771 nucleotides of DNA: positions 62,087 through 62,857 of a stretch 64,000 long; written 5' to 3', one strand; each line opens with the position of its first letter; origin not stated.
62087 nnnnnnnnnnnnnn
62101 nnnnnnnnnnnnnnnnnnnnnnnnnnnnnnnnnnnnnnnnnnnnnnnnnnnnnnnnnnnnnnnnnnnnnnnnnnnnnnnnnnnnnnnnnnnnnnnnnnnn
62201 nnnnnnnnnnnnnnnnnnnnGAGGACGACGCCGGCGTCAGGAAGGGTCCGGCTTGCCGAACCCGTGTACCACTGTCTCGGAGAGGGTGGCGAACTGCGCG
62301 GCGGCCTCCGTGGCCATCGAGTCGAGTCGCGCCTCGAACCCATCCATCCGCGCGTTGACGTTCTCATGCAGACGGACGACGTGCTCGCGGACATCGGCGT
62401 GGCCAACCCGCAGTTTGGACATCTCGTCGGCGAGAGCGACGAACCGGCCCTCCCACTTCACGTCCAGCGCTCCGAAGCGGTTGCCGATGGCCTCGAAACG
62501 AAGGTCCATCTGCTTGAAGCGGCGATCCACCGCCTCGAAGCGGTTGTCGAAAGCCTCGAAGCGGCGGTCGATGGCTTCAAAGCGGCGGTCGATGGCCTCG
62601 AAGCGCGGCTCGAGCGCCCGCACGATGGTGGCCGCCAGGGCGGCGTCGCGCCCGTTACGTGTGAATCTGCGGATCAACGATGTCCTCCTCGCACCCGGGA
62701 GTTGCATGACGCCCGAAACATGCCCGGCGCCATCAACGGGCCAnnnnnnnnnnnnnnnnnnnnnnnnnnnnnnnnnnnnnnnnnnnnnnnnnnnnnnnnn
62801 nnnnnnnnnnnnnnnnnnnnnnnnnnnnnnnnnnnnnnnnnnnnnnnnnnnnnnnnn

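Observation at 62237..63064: Two adjacent paralogous small coiled-coil proteins, one with seven perfect-phase RFEAIDR heptads (21-nt DNA tandem repeat)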

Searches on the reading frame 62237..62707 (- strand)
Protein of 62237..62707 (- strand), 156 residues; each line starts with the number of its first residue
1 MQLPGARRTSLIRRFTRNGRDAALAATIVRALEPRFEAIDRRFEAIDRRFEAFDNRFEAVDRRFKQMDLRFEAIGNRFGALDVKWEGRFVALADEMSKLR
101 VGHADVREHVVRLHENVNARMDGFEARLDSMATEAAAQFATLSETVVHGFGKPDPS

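Call 4: search_protein_families(library=pfam, proteins=[window:62237-62707:-], max_evalue=10)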
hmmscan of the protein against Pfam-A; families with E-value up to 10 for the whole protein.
window:62237-62707:- (156 aa): 7 families
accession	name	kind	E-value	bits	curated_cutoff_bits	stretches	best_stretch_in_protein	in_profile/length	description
PF12644.12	DUF3782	-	0.0011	19.5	24.4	1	43-80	3-40/78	Protein of unknown function (DUF3782)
PF23991.1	DUF7310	-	0.0032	18.4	40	1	32-64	28-60/83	Coiled-coil region of unknown function (DUF7310)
PF04513.17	Baculo_PEP_C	-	0.021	15.3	38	1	88-145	14-71/140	Baculovirus polyhedron envelope protein, PEP, C terminus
PF01442.23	Apolipoprotein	-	0.03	14.4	90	1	91-142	121-166/190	Apolipoprotein A1/A4/E domain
PF19551.4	DUF6074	-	0.094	13.4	27.2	1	84-122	35-73/83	Family of unknown function (DUF6074)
PF02601.20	Exonuc_VII_L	-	0.098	12.6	35.9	1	26-134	154-265/315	Exonuclease VII, large subunit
PF02646.22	RmuC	-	0.1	12.1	26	1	36-101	221-286/291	RmuC family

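Call 5: search_protein_families(library=ncbifam, proteins=[window:62237-62707:-], max_evalue=10)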
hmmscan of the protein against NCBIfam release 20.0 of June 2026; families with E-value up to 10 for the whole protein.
window:62237-62707:- (156 aa): 6 families
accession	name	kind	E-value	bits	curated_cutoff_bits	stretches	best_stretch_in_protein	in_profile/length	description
NF047515.1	SpiroCoCo_C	equivalog_domain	0.0035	16.6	125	1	29-132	130-231/313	SpiroCoCo family coiled-coil protein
NF048001.1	GTP_morpho_1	equivalog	0.018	14.9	50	1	30-76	2-45/70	GTA head formation protein, RCAP_rcc01685 family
NF053525.1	thylo_ssr2422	subfamily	0.028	14.9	38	1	35-73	10-48/77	ssr2422 family thylakoid membrane protein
TIGR02168.1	SMC_prok_B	equivalog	0.14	9.8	567.35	1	30-121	829-923/1181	chromosome segregation protein SMC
NF004864.0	PRK06224.1-1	equivalog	0.16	10.9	261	1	92-152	100-159/278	citryl-CoA lyase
NF007974.0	PRK10698.1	equivalog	3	7.4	336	1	116-138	163-185/222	phage shock protein PspA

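Call 7: find_homologous_proteins(query=window:62237-62707:-, max_evalue=0.001)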
Query window:62237-62707:- (156 aa): 1079 proteins with E <= 0.001 among 2599 candidates; the best 120 are listed.
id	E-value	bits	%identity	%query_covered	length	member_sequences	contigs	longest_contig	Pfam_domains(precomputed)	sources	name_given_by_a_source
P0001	1.8e-87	308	99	94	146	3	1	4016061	-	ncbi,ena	-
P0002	1.1e-68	247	79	94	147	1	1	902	-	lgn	-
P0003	6.2e-63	229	71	97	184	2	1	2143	PF23991.2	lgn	-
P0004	5.4e-53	197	56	94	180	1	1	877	PF04513.18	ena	-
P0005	2.0e-52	195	71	85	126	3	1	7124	PF23991.2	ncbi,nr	ncbi:MAG: hypothetical protein F4208_05475 [Gemmatimonadales bacterium]|nr:hypothetical protein [Gem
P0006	1.8e-48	182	60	94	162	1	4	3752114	PF04513.18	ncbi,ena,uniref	ncbi:hypothetical protein [Candidatus Palauibacter sp.]|uniref:hypothetical protein n=1 Tax=Candidat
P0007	2.7e-43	165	59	94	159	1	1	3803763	-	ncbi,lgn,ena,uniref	ncbi:hypothetical protein [Candidatus Palauibacter sp.]|uniref:hypothetical protein n=1 Tax=Candidat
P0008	4.2e-38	148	58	94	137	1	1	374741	-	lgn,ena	-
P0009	1.9e-37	146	58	94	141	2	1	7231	-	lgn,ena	-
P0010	5.8e-34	135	57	92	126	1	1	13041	-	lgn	-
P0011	1.3e-31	127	41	74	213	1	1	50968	PF01519.23,PF05531.18,PF02680.20,PF27742.1,PF05377.18,PF10805.15,PF23991.2,PF19220.7,PF07889.18,PF00261.26,PF06160.18,PF13874.12,PF06419.18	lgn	-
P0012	4.0e-30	123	51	91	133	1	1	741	-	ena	-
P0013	1.9e-24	104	43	93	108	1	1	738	PF04513.18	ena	-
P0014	1.3e-22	98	54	46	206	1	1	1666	PF23991.2,PF27742.1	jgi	-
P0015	1.1e-21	95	40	71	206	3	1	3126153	PF10805.15,PF23991.2,PF27742.1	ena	-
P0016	1.2e-21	95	59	45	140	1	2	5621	PF23991.2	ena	-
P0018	9.9e-21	92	48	90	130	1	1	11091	-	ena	-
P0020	1.0e-20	92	41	80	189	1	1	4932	PF24423.3,PF10805.15,PF23991.2,PF19220.7,PF07889.18,PF06160.18,PF13874.12,PF27742.1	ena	-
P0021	1.4e-20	92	35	79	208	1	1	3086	PF23991.2,PF27742.1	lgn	-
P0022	7.5e-20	89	42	62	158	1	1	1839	PF27276.1,PF23991.2,PF27742.1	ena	-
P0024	2.6e-19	87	65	37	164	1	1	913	PF01519.23,PF23991.2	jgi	jgi:chromosome segregation ATPase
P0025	2.8e-19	87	40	74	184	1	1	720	PF01519.23,PF04108.18,PF05531.18,PF27742.1,PF16526.11,PF02601.21,PF10805.15,PF23991.2,PF19220.7,PF07889.18,PF00261.26,PF06419.18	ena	-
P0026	6.9e-19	86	66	38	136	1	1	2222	PF05377.18,PF23991.2,PF27742.1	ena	-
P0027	1.0e-18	85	60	35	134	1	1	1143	PF23991.2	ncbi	-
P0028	1.0e-17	82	71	40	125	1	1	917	-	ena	-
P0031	1.4e-17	82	57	36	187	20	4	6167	PF02601.21,PF10805.15,PF01442.24,PF23991.2,PF07889.18,PF27742.1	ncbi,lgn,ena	-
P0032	1.7e-17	82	49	45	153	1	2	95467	PF10805.15,PF23991.2,PF07889.18,PF27742.1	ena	-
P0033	2.2e-17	81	54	44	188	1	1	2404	PF23991.2,PF00261.26,PF27742.1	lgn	-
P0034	2.6e-17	81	56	46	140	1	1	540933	PF10805.15,PF23991.2,PF27742.1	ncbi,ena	-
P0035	2.8e-17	81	57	40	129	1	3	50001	PF23991.2,PF00261.26,PF27742.1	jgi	jgi:chromosome segregation ATPase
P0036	3.3e-17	81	40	67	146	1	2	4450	PF10805.15,PF23991.2,PF27742.1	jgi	jgi:hypothetical protein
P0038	5.9e-17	80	59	45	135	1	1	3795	PF10779.15,PF12072.14,PF27276.1,PF23991.2,PF27742.1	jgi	-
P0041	1.1e-16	79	52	45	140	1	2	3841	PF23991.2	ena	-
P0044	1.9e-16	78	55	46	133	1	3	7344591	PF23991.2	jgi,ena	jgi:tetrahydromethanopterin S-methyltransferase subunit G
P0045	2.0e-16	78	56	45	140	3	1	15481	PF23991.2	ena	-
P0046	2.0e-16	78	57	34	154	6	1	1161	PF23991.2,PF27742.1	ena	-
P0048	3.6e-16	77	41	74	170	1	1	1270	PF06009.20,PF01519.23,PF10805.15,PF23991.2,PF04108.18,PF07889.18,PF05531.18,PF06419.18,PF27742.1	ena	-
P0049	4.5e-16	77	38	77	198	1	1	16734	PF10241.15,PF23991.2,PF06419.18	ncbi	-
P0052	6.1e-16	77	64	41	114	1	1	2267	PF23991.2,PF07889.18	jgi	jgi:chromosome segregation ATPase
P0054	7.7e-16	76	59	45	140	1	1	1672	PF10779.15,PF23991.2,PF27742.1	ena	-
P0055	8.9e-16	76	48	47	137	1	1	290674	PF23991.2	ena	-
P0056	1.2e-15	76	42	46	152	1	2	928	PF09762.15,PF23991.2,PF07889.18,PF27742.1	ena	-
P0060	2.8e-15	74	43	44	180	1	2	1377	PF02601.21,PF01519.23,PF01442.24,PF23991.2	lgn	-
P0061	2.9e-15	74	61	43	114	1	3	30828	PF23991.2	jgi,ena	jgi:uncharacterized coiled-coil protein SlyX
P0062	3.1e-15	74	69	31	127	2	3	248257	PF23991.2,PF07889.18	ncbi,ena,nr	ncbi:MAG: hypothetical protein F4W89_13840 [Acidobacteria bacterium]|nr:hypothetical protein [Acidob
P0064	3.4e-15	74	52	35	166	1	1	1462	PF23991.2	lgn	-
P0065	4.3e-15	74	58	37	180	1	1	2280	PF01519.23,PF10805.15,PF23991.2,PF27742.1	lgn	-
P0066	4.4e-15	74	44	45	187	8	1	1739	PF02601.21,PF10805.15,PF01442.24,PF23991.2,PF07889.18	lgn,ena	-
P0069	8.8e-15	73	56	47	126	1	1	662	PF23991.2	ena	-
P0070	9.8e-15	73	51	46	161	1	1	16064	PF23991.2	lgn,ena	-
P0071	1.1e-14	72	62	39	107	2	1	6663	PF27742.1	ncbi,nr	ncbi:MAG: hypothetical protein OXF27_13270 [Acidobacteria bacterium]|nr:hypothetical protein [Acidob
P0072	1.2e-14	72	39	70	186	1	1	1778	PF02601.21,PF01519.23,PF23991.2,PF27742.1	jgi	jgi:chromosome segregation ATPase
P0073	1.3e-14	72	35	86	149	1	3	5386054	PF10805.15,PF23991.2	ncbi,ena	-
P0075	1.8e-14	72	57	40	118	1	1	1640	PF23991.2,PF27742.1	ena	-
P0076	3.2e-14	71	41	67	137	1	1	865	PF10805.15,PF23991.2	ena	-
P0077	3.3e-14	71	45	63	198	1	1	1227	PF10805.15,PF23991.2,PF04108.18,PF07889.18,PF05929.17,PF27742.1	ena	-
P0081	7.6e-14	70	41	56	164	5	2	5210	PF10805.15,PF23991.2,PF04108.18,PF07889.18,PF00261.26,PF24161.2,PF06419.18,PF27742.1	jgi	jgi:chromosome segregation ATPase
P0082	7.6e-14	70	48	43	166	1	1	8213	PF02601.21,PF23991.2,PF27742.1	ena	-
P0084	9.2e-14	69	45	62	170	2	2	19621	PF23991.2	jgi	jgi:chromosome segregation ATPase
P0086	1.0e-13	69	60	33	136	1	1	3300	PF23991.2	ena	-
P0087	1.1e-13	69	48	60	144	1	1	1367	PF24423.3,PF10805.15,PF23991.2,PF04108.18,PF07889.18,PF06419.18,PF27742.1,PF16326.11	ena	-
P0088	1.1e-13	69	41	74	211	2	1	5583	PF07788.18,PF12644.13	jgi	jgi:hypothetical protein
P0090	1.3e-13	69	52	40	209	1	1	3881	PF23991.2,PF12644.13,PF27742.1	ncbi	ncbi:MAG: DUF3782 domain-containing protein, partial [Candidatus Freyarchaeota archaeon]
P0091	1.4e-13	69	53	49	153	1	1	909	PF23991.2,PF27742.1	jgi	jgi:tetrahydromethanopterin S-methyltransferase subunit G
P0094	2.2e-13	68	43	65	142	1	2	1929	PF23991.2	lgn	-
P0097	3.0e-13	68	59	39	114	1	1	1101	PF23991.2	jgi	jgi:hypothetical protein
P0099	3.0e-13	68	62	34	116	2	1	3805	PF23991.2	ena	-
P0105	7.8e-13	66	53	37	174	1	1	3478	PF10805.15,PF23991.2,PF05531.18,PF27742.1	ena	-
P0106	7.9e-13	66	38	74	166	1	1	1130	PF23991.2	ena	-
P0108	1.3e-12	66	57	40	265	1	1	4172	PF07788.18,PF19220.7,PF12644.13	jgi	-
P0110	1.4e-12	66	67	35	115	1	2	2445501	PF27276.1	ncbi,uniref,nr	ncbi:hypothetical protein JZK55_21430 [Dissulfurispira thermophila]|uniref:DUF1640 domain-containing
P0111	1.5e-12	65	56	49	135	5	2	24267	PF23991.2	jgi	jgi:predicted nucleic acid-binding Zn-ribbon protein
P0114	1.9e-12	65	64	41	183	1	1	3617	PF23991.2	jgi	jgi:tetrahydromethanopterin S-methyltransferase subunit G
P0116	2.4e-12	65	40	51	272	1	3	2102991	PF07788.18,PF12644.13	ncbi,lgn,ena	-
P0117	2.4e-12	65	55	49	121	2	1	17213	PF23991.2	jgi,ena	-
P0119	2.7e-12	65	41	56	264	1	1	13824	PF04513.18,PF23991.2,PF27742.1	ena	-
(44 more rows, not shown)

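Call 10: find_encoding_contigs(protein=P0006, flank=6000, max_places=4)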
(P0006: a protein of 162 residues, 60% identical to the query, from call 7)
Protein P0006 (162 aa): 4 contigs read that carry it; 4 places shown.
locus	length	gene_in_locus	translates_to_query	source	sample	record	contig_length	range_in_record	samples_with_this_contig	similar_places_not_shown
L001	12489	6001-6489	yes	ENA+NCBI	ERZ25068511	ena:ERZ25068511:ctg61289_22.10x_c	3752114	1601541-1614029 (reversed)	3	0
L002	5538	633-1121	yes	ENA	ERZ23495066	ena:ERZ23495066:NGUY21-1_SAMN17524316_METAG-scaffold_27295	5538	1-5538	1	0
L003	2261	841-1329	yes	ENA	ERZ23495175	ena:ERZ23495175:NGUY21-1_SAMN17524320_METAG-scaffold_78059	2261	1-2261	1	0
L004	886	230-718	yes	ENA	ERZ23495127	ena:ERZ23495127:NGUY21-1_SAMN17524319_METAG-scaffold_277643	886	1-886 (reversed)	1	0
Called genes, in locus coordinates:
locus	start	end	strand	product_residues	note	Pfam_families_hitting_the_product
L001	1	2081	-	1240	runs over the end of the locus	-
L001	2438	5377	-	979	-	-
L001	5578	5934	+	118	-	-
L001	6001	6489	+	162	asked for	PF04513:Baculo_PEP_C (faint)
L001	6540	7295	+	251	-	PF02463:SMC_N (faint), PF13476:AAA_23, PF13555:AAA_29 (weak), PF13304:AAA_21, PF13175:AAA_15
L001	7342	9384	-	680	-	PF00801:PKD (faint), PF05345:He_PIG (faint), PF27502:MadH_C (faint), PF17963:Big_9 (weak), PF02368:Big_2 (weak), PF17803:Cadherin_4 (weak), PF17963:Big_9 (weak), PF01457:Peptidase_M8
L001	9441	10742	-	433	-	PF00474:SSF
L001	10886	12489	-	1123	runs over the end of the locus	-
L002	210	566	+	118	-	-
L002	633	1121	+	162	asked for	PF04513:Baculo_PEP_C (faint)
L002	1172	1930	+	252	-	PF02463:SMC_N (faint), PF13476:AAA_23 (weak), PF13555:AAA_29 (weak), PF13304:AAA_21, PF13175:AAA_15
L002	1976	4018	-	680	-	PF00801:PKD (faint), PF05345:He_PIG (faint), PF17892:Cadherin_5 (faint), PF17963:Big_9 (weak), PF17963:Big_9 (weak), PF02368:Big_2 (weak), PF17803:Cadherin_4 (weak), PF01457:Peptidase_M8, +2 more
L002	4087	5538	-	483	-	?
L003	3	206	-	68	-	?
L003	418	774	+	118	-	-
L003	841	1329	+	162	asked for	PF04513:Baculo_PEP_C (faint)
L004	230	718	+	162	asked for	PF04513:Baculo_PEP_C (faint)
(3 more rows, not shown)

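Call 15: search_protein_families(library=pfam, proteins=[P0006, P0011, P0015, P0034, P0088, P0110, P0071, L001:6540-7295:+, L001:5578-5934:+], max_evalue=0.01)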
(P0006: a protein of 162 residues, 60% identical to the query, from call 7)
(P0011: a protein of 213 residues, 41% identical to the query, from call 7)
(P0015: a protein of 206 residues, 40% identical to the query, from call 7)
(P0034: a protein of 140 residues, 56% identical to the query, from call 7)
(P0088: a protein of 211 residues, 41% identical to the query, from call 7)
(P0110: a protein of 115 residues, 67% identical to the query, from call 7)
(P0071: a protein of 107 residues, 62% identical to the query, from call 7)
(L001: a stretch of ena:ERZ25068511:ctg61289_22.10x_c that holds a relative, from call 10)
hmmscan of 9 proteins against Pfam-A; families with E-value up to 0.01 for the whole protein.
P0006 (162 aa): 3 families
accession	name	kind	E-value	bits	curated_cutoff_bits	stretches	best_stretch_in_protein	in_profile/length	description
PF04513.17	Baculo_PEP_C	-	2.6e-07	31.2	38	1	90-152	14-76/140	Baculovirus polyhedron envelope protein, PEP, C terminus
PF23991.1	DUF7310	-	0.00031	21.6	40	1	23-84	1-64/83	Coiled-coil region of unknown function (DUF7310)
PF01442.23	Apolipoprotein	-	0.0041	17.3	90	1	88-150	109-172/190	Apolipoprotein A1/A4/E domain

P0011 (213 aa): 37 families (the best 25 are shown)
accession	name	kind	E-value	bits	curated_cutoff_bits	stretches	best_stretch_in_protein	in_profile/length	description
PF23991.1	DUF7310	-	3.9e-10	40.5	40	2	51-122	6-76/83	Coiled-coil region of unknown function (DUF7310)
PF01519.22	DUF16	-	3.8e-08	34.2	40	1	71-131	43-103/104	Protein of unknown function DUF16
PF07889.17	DUF1664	-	3.6e-07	30.7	34.6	1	87-161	49-123/124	Protein of unknown function (DUF1664)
PF00261.25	Tropomyosin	-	8.9e-07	29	38.6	1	52-182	24-154/242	Tropomyosin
PF05377.16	FlaC_arch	-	9.1e-07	29.6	27.8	0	56-92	1-37/55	Flagella accessory protein C (FlaC)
PF06419.17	COG6_N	-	1.9e-06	28.4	27.4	0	39-101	24-86/114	Conserved oligomeric complex COG6, N-terminal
PF06160.17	EzrA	-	5.2e-06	25.5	39.6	2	97-210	60-172/557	Septation ring formation regulator, EzrA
PF05531.17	NPV_P10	-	1e-05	26.4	29.8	0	48-96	11-62/75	Nucleopolyhedrovirus P10 protein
PF02680.19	DUF211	-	2.1e-05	25.1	22.1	1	47-97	27-77/89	Uncharacterized ArCR, COG1888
PF01601.21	CoV_S2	-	4.4e-05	22.8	40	1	32-130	197-275/521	Coronavirus spike glycoprotein S2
PF02601.20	Exonuc_VII_L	-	4.8e-05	23.4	35.9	1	72-185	158-268/315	Exonuclease VII, large subunit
PF04136.21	COG3_N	-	6e-05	23.4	27.9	0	42-117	12-86/147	Conserved oligomeric Golgi complex subunit 3, N-terminal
PF04108.17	ATG17_like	-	0.00016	21.7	43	1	44-170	119-253/355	Autophagy protein ATG17-like domain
PF19220.6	Rod_CreS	-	0.00018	21.1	100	1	49-188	193-332/359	Crescentin, rod domain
PF12072.13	RNase_Y_N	-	0.00023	21.1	32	0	70-123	90-143/201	RNase Y N-terminal region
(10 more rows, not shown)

P0015 (206 aa): 9 families
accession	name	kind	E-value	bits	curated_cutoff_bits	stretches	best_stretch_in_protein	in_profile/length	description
PF23991.1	DUF7310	-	1.3e-11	45.2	40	2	75-124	28-77/83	Coiled-coil region of unknown function (DUF7310)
PF19220.6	Rod_CreS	-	0.00035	20.2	100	1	34-183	82-227/359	Crescentin, rod domain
PF07889.17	DUF1664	-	0.0021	18.5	34.6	0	31-90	62-121/124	Protein of unknown function (DUF1664)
PF25217.1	CreS_N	-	0.0029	18.6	27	0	45-71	27-56/80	Crescentin, N-terminal segment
PF21037.2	CCDC138_cc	-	0.0036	17.7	27.1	0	141-174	15-48/59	Coiled-coil-domain-containing protein 138, coiled-coil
PF24423.1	OVT1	-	0.0052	17.6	30.9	0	40-109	6-82/100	Major antigen, helical domain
PF04210.18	MtrG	-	0.0054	17.1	27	0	107-128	12-33/64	Tetrahydromethanopterin S-methyltransferase, subunit G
PF02601.20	Exonuc_VII_L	-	0.008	16.1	35.9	1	52-167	158-269/315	Exonuclease VII, large subunit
PF04108.17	ATG17_like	-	0.0083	16.1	43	0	86-147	118-179/355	Autophagy protein ATG17-like domain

P0034 (140 aa): 3 families
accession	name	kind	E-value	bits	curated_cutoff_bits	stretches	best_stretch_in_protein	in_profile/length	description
PF23991.1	DUF7310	-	2.2e-09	38.1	40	1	35-84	27-76/83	Coiled-coil region of unknown function (DUF7310)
PF10779.14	XhlA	-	0.00024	21.7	34.7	0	66-132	4-66/67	Haemolysin XhlA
PF07889.17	DUF1664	-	0.00064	20.2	34.6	0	43-100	64-121/124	Protein of unknown function (DUF1664)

P0088 (211 aa): 4 families
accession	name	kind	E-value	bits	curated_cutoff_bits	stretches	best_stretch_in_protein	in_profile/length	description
PF12644.12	DUF3782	-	1e-09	38.9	24.4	1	56-126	5-76/78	Protein of unknown function (DUF3782)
PF07788.17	PDDEXK_10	-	9e-07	29.2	21.2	1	131-174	2-45/74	PD-(D/E)XK nuclease superfamily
PF23991.1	DUF7310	-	7.2e-05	23.6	40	1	6-60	26-80/83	Coiled-coil region of unknown function (DUF7310)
PF02601.20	Exonuc_VII_L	-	0.0075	16.2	35.9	1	12-77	157-223/315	Exonuclease VII, large subunit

P0110 (115 aa): 4 families
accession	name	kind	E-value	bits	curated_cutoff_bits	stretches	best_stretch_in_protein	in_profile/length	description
PF12072.13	RNase_Y_N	-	0.00083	19.3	32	1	17-89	60-132/201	RNase Y N-terminal region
PF23991.1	DUF7310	-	0.0041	18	40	0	42-85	33-76/83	Coiled-coil region of unknown function (DUF7310)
PF18982.5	JetA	-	0.0045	16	26.2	0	33-68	222-257/434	Wadjet protein JetA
PF08173.16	YbgT_YccB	-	0.0065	17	26.2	0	93-112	3-22/27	Membrane bound YbgT-like protein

P0071 (107 aa): 4 families
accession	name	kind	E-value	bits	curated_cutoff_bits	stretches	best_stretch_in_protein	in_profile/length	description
PF23991.1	DUF7310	-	0.00033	21.5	40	1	18-77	24-83/83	Coiled-coil region of unknown function (DUF7310)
PF18982.5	JetA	-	0.0019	17.2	26.2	0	12-53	214-257/434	Wadjet protein JetA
PF00509.23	Hemagglutinin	-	0.005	15.8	31.8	0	34-88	371-425/550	Haemagglutinin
PF07889.17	DUF1664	-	0.0054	17.2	34.6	0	6-77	48-119/124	Protein of unknown function (DUF1664)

L001:6540-7295:+ (251 aa): 10 families
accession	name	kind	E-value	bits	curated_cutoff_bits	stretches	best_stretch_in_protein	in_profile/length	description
PF13304.12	AAA_21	-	4.9e-23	83.1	27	2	122-199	221-299/304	AAA domain, putative AbiEii toxin, Type IV TA system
PF13175.12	AAA_15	-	3.5e-16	60.2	32.1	2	130-203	292-374/374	AAA ATPase domain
PF02463.25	SMC_N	-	2e-09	37.7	40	1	11-54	2-49/220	RecF/RecN/SMC N terminal domain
PF13476.12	AAA_23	-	1.9e-07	32.4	27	1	14-56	2-44/201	AAA domain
PF13555.12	AAA_29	-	5.2e-07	29.8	27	1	19-51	12-42/61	P-loop containing region of AAA domain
PF11398.14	DUF2813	-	8e-05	22.6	21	1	10-52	2-43/372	Protein of unknown function (DUF2813)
PF13401.12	AAA_22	-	0.00011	22.9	27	1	32-192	6-117/130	AAA domain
PF00005.33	ABC_tran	-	0.00022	22.2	25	1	31-165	11-134/137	ABC transporter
PF13604.12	AAA_30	-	0.0029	17.8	27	0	32-59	19-46/191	AAA domain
PF03266.21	NTPase_1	-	0.0084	16.4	23.9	0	35-51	3-19/168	NTPase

L001:5578-5934:+ (118 aa): 0 families
